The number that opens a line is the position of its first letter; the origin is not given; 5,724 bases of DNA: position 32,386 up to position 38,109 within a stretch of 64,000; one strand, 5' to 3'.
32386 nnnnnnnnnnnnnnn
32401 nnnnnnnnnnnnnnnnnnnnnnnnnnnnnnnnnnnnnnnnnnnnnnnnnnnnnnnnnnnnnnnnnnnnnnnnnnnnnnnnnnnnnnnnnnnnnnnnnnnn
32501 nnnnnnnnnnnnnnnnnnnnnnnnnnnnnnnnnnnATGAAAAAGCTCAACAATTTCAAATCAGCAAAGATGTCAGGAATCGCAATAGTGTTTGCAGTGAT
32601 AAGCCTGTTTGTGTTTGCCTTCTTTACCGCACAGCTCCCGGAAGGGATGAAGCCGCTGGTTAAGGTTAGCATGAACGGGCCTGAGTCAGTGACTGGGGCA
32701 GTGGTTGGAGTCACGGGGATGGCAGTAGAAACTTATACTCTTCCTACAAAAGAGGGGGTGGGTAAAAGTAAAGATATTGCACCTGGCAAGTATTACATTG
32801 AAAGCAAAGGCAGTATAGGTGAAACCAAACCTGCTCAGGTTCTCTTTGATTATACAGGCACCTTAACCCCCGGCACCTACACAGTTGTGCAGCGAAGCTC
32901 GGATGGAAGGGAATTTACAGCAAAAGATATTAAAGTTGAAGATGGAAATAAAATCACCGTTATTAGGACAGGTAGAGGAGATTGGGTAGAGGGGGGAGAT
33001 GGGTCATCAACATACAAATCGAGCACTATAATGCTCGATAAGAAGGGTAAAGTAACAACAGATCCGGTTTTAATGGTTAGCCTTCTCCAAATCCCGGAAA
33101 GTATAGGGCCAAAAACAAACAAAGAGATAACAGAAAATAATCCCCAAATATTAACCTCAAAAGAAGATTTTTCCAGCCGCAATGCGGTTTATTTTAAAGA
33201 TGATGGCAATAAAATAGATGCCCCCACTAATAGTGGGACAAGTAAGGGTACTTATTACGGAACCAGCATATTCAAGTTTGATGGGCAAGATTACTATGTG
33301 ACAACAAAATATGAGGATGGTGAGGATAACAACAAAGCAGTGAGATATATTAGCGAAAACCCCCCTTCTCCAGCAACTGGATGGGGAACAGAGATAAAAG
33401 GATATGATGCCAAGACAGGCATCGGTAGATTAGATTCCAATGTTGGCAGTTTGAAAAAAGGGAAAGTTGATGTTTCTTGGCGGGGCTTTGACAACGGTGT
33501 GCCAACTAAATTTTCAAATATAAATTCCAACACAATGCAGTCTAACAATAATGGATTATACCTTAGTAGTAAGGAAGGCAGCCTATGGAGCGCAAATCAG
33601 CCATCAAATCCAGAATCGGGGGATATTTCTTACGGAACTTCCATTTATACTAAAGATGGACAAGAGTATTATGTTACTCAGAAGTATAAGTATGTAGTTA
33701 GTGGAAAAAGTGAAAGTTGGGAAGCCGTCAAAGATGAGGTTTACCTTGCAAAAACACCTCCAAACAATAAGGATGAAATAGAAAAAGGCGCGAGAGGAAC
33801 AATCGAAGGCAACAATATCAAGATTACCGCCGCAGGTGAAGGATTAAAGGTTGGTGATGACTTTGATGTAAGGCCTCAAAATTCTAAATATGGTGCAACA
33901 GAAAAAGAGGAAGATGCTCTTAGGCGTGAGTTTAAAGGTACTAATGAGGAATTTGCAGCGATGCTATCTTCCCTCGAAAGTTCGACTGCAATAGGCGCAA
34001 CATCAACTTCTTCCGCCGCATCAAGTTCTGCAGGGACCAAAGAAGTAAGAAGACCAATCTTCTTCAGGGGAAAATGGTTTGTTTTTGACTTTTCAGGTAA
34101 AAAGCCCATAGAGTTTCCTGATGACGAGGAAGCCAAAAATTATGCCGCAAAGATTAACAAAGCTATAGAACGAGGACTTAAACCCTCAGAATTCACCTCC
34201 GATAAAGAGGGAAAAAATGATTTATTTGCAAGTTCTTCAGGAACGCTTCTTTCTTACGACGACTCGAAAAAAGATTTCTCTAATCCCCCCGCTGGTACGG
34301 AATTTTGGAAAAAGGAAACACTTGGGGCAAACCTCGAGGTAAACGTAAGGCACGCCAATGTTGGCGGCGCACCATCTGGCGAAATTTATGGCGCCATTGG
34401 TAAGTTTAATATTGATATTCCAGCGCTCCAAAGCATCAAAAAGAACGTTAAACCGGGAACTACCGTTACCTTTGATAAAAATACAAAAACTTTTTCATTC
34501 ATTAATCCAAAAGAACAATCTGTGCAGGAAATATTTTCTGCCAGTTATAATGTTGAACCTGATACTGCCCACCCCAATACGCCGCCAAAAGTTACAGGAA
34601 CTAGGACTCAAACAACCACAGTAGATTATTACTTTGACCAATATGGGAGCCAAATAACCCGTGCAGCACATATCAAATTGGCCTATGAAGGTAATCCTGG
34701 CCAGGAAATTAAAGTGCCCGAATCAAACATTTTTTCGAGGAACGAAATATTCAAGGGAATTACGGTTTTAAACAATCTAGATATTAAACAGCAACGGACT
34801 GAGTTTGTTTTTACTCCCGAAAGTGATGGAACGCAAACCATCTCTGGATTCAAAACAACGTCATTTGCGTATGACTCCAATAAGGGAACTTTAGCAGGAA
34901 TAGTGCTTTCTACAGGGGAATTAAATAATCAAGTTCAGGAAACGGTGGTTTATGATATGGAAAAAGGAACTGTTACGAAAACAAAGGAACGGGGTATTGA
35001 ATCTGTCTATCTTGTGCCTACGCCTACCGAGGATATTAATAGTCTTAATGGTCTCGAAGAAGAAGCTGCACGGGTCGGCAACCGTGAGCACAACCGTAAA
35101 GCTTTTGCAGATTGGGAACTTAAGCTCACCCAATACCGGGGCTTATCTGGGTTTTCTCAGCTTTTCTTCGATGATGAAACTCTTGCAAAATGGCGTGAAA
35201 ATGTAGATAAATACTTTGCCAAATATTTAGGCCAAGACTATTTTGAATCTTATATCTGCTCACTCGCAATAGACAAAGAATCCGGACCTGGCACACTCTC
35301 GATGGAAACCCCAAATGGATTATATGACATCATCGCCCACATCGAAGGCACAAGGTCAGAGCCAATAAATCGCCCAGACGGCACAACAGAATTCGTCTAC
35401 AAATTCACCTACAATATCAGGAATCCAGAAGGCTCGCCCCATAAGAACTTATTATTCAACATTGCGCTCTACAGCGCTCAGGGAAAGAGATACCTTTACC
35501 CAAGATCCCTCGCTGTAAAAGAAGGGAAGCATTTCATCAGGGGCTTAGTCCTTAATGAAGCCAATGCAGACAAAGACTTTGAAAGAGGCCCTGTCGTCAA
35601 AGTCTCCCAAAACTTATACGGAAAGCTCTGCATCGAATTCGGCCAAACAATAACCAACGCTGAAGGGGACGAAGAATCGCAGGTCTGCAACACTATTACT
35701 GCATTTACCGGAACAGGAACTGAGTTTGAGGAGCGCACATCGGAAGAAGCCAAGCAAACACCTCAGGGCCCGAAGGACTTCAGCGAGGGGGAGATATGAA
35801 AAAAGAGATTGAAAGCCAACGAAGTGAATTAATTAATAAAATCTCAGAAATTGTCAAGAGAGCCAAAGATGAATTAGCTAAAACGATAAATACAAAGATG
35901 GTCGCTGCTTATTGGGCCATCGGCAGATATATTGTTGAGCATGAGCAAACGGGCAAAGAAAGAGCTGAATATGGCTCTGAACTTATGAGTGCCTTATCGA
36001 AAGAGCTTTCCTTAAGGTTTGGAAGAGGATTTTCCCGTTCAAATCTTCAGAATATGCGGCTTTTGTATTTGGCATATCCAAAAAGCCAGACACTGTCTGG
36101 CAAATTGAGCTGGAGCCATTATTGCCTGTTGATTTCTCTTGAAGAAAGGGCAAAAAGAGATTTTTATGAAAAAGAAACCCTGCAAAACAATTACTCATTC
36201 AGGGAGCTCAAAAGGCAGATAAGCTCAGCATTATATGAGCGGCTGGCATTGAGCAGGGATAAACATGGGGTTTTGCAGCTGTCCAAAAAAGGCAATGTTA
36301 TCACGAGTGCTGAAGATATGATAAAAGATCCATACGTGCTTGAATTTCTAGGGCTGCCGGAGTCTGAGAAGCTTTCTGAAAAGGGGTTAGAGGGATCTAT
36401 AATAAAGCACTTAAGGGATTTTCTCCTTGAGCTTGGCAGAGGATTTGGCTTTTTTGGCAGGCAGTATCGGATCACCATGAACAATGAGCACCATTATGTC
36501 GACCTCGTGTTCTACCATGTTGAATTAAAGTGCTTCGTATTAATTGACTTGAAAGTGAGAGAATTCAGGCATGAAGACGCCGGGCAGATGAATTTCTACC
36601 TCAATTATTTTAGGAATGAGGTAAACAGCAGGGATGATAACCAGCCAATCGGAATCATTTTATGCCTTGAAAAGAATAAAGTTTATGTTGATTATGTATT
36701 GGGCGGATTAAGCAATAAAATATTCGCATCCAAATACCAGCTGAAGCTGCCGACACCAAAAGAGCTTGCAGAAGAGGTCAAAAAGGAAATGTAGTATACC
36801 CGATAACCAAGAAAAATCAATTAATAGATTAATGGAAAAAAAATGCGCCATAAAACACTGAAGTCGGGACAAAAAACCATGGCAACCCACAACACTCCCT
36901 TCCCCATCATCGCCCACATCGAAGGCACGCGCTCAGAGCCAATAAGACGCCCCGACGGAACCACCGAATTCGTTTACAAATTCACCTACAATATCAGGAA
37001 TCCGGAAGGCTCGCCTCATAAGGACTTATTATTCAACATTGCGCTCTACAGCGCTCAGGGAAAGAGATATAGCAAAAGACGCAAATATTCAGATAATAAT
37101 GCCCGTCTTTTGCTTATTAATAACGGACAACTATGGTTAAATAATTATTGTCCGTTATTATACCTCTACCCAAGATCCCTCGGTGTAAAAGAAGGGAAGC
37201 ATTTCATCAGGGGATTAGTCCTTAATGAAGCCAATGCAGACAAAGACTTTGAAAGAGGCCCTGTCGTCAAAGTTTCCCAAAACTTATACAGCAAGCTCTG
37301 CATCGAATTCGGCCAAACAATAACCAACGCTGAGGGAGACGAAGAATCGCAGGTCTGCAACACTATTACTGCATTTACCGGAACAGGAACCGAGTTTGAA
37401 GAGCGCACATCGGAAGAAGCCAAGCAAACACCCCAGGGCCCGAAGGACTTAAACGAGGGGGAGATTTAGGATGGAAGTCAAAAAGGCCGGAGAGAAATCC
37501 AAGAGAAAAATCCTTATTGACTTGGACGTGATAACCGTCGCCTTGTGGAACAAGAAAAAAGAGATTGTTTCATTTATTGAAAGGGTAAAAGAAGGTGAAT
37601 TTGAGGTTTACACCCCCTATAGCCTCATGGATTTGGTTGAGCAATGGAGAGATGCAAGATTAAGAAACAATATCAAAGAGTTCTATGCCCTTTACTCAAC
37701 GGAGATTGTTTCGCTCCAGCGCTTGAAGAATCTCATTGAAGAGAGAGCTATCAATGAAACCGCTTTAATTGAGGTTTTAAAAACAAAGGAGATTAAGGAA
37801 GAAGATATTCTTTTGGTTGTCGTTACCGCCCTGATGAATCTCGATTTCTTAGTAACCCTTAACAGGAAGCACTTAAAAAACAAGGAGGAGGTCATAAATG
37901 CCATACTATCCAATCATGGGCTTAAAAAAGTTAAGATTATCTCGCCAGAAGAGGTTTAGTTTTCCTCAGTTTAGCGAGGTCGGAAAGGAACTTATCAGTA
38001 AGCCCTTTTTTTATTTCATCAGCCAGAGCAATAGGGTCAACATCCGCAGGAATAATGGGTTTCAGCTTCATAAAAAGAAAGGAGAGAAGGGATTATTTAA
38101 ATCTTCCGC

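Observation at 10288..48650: Three paralogous surface modules (plus one partial): prepilin-like large protein + giant Ig-rich protein, with a polytopic membrane protein in most sets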

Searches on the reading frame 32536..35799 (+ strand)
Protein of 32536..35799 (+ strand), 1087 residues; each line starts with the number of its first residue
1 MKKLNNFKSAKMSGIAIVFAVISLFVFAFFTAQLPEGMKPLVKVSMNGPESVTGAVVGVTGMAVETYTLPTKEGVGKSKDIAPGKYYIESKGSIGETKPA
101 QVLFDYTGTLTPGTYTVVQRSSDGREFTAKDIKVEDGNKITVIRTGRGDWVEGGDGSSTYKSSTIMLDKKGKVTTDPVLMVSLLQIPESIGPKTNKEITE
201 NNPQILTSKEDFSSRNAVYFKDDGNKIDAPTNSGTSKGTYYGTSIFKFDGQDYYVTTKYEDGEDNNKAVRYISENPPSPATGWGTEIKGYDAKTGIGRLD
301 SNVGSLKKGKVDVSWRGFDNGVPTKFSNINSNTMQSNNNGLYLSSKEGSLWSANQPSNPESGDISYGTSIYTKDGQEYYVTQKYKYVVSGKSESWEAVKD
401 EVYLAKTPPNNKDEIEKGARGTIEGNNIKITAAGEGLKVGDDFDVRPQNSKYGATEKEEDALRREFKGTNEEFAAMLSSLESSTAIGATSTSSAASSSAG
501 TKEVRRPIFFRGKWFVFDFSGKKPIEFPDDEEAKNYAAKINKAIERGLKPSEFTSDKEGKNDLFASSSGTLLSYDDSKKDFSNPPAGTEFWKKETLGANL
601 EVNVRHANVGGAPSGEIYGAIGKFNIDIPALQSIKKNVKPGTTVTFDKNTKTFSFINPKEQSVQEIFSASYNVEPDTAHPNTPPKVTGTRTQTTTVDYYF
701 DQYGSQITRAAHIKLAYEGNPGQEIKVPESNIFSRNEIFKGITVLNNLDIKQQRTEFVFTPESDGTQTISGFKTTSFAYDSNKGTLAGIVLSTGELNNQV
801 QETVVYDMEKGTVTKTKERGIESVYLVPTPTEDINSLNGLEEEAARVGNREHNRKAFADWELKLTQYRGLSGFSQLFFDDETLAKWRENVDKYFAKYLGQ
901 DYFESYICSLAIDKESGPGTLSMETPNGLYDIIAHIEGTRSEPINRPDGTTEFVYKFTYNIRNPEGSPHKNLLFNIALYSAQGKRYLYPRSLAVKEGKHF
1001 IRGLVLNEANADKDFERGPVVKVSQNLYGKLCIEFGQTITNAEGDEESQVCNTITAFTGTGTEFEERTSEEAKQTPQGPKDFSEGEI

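Call 5: search_protein_families(library=pfam, proteins=[window:32536-35799:+], max_evalue=0.01)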
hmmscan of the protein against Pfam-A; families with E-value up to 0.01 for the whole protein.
window:32536-35799:+ (1087 aa): 0 families

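Call 20: search_protein_families(library=ncbifam, proteins=[window:32536-35799:+], max_evalue=0.1)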
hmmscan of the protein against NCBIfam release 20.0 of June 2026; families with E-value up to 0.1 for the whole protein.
window:32536-35799:+ (1087 aa): 0 families

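Call 85: search_protein_families(library=pfam, proteins=[window:32536-35799:+], max_evalue=5)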
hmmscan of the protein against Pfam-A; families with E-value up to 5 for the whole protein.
window:32536-35799:+ (1087 aa): 1 family
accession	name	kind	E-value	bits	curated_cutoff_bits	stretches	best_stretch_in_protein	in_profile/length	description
PF12513.15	SUV3_C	-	0.29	11.4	27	1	523-549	21-47/48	ATP-dependent RNA helicase SUV3 C-terminal domain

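Call 107: search_solved_structures(query=window:32536-35799:+, max_evalue=1)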
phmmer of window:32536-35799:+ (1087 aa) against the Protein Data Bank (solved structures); distinct sequences matched with E-value up to 1: 0.

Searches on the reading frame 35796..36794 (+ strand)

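Call 5: search_protein_families(library=pfam, proteins=[window:35796-36794:+], max_evalue=0.01)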
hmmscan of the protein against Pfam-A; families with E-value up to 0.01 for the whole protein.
window:35796-36794:+ (332 aa): 2 families
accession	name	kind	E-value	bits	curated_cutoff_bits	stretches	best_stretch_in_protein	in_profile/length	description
PF06250.17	YhcG_C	-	8.2e-59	198.4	32.5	1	174-328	2-156/157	YhcG PDDEXK nuclease domain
PF17761.7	DUF1016_N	-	6.6e-44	149.8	32.8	1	15-149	1-137/137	DUF1016 N-terminal domain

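Call 84: search_protein_families(library=padloc, proteins=[window:35796-36794:+], max_evalue=0.001)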
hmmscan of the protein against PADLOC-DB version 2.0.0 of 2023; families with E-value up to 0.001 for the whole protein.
window:35796-36794:+ (332 aa): 32 families (the best 25 are shown)
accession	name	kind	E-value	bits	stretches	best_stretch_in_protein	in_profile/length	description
PDLC04807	PDC-S02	-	7.8e-138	457.5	1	1-331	4-338/351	-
PDLC04803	PDC-S02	-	2.6e-99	330.3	1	74-331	5-257/269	-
PDLC04795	PDC-S02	-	2.3e-91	304.7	1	1-330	16-342/357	-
PDLC04831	PDC-S02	-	3.3e-87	291.2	1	2-328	2-327/346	-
PDLC04810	PDC-S02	-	2e-86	288.4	1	2-327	2-339/355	-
PDLC04827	PDC-S02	-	1.2e-85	284.9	1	1-231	1-232/234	-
PDLC04820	PDC-S02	-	1.5e-82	275.3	1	8-331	25-319/332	-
PDLC04822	PDC-S02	-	5.7e-78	260.5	1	3-298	3-292/294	-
PDLC04813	PDC-S02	-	7.7e-52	173.7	1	171-330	3-160/175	-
PDLC04812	PDC-S02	-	1e-51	172.8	1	2-148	2-147/151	-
PDLC04802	PDC-S02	-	3.6e-51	171.7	2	1-148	1-154/171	-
PDLC04797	PDC-S02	-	1.1e-45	152.7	1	8-127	4-123/126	-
PDLC04817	PDC-S02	-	1.8e-41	140.6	1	8-205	7-207/286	-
PDLC04823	PDC-S02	-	2.2e-38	129.7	2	89-175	15-103/175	-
PDLC04826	PDC-S02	-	4.1e-38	129.2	1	1-217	1-216/222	-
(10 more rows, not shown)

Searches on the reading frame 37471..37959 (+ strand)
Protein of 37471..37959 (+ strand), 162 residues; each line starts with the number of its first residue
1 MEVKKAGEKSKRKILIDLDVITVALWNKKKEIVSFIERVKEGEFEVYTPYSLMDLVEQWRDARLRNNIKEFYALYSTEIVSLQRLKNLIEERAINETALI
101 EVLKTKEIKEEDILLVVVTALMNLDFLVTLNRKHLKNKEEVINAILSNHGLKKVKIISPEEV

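Call 5: search_protein_families(library=pfam, proteins=[window:37471-37959:+], max_evalue=0.01)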
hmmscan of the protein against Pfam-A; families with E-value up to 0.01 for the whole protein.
window:37471-37959:+ (162 aa): 1 family
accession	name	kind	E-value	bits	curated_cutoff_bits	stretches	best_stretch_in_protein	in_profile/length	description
PF16771.11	RTT107_BRCT_6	-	0.0015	19.1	27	0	134-158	16-40/114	Regulator of Ty1 transposition protein 107 BRCT domain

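Call 84: search_protein_families(library=padloc, proteins=[window:37471-37959:+], max_evalue=0.001)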
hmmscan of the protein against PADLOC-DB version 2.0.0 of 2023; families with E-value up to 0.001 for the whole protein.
window:37471-37959:+ (162 aa): 0 families
